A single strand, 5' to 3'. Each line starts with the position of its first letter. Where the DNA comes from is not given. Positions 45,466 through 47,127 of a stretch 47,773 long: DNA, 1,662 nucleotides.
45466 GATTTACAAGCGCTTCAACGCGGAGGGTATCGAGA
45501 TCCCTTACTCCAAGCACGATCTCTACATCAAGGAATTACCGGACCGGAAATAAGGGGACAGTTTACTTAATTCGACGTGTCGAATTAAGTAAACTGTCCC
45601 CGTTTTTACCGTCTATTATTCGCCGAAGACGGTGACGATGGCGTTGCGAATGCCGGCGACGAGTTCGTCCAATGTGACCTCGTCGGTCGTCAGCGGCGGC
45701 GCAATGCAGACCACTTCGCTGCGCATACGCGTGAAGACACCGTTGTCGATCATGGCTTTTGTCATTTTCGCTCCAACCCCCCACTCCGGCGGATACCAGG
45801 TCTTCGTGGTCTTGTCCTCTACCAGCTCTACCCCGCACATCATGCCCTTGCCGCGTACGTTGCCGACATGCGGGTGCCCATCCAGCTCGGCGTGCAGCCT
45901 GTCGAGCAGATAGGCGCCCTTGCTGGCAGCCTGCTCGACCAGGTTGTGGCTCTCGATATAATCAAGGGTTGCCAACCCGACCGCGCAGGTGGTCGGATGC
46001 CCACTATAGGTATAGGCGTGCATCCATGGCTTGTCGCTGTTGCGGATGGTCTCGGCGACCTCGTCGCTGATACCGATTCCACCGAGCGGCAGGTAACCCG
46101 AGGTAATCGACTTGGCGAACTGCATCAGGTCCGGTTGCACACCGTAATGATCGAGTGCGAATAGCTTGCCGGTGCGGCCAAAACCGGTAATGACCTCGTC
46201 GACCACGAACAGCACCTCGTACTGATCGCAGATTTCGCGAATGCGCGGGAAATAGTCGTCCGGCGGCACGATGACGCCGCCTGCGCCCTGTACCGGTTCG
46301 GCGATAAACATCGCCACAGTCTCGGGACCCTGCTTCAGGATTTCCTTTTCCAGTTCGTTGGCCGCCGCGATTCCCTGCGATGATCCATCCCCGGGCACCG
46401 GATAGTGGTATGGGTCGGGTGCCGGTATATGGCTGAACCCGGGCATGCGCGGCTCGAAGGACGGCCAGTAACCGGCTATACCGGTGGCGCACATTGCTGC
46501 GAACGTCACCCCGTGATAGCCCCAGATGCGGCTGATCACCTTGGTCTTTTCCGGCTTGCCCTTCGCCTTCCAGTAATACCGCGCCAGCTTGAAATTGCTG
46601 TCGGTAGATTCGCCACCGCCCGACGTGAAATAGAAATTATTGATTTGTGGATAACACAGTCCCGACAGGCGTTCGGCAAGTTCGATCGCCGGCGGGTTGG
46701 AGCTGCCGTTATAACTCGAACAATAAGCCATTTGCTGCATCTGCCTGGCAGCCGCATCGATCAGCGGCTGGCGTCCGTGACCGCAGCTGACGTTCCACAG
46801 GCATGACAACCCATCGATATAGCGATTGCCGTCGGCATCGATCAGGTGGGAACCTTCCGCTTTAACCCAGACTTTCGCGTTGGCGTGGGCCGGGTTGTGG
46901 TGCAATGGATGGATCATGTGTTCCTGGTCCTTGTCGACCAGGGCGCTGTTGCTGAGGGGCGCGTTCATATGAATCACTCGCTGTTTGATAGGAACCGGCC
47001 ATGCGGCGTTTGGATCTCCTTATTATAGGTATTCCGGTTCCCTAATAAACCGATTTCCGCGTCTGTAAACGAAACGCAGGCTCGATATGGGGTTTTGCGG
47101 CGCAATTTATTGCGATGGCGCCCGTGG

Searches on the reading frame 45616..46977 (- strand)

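Call 32: search_protein_families(library=ncbifam, proteins=[window:45616-46977:-], max_evalue=0.00001)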
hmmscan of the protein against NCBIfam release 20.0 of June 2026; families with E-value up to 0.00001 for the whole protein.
window:45616-46977:- (453 aa): 69 families (the best 25 are shown)
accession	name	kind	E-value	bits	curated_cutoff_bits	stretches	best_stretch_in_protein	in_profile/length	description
NF005682.0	PRK07480.1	subfamily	8e-142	473.1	510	1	10-447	10-449/459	aminotransferase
NF005683.0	PRK07481.1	subfamily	1.1e-134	449.8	575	1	12-449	5-449/453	hypothetical protein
NF005102.0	PRK06541.1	equivalog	1.4e-128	429.3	574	1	13-448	12-454/460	aspartate aminotransferase family protein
NF004767.0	PRK06105.1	subfamily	4.1e-127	424.5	517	1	11-448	6-448/460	aminotransferase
NF005447.0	PRK07036.1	equivalog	1.2e-123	413.3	618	1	6-450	6-455/468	aminotransferase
NF005684.0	PRK07482.1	subfamily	1.3e-113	380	687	1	10-452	5-457/464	hypothetical protein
NF004625.0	PRK05965.1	subfamily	2.2e-113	379.4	729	1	10-448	3-446/460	hypothetical protein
NF005812.0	PRK07678.1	subfamily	6.6e-112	374.4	488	1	10-448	7-448/451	aminotransferase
NF005375.0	PRK06917.1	equivalog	4.5e-104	348.7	535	1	19-449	4-438/448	aspartate aminotransferase family protein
NF009068.0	PRK12403.1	equivalog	1.9e-101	340.2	817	1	16-447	17-450/460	aspartate aminotransferase family protein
NF052567.1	OmAmTferAptACaul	equivalog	5.3e-101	338.4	500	1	32-449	17-430/431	omega-aminotransferase AptA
NF005685.0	PRK07483.1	equivalog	1.2e-99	334.2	485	1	27-450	6-438/444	aspartate aminotransferase family protein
TIGR00508.1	bioA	equivalog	7.5e-97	324.6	405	1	23-447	3-418/419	adenosylmethionine--8-amino-7-oxononanoate transaminase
NF004718.0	PRK06062.1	subfamily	1e-93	314.4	472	1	7-447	13-446/454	hypothetical protein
NF041821.1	daptide_amino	equivalog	1.6e-83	280.6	450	1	23-447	5-404/405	daptide-type RiPP biosynthesis aminotransferase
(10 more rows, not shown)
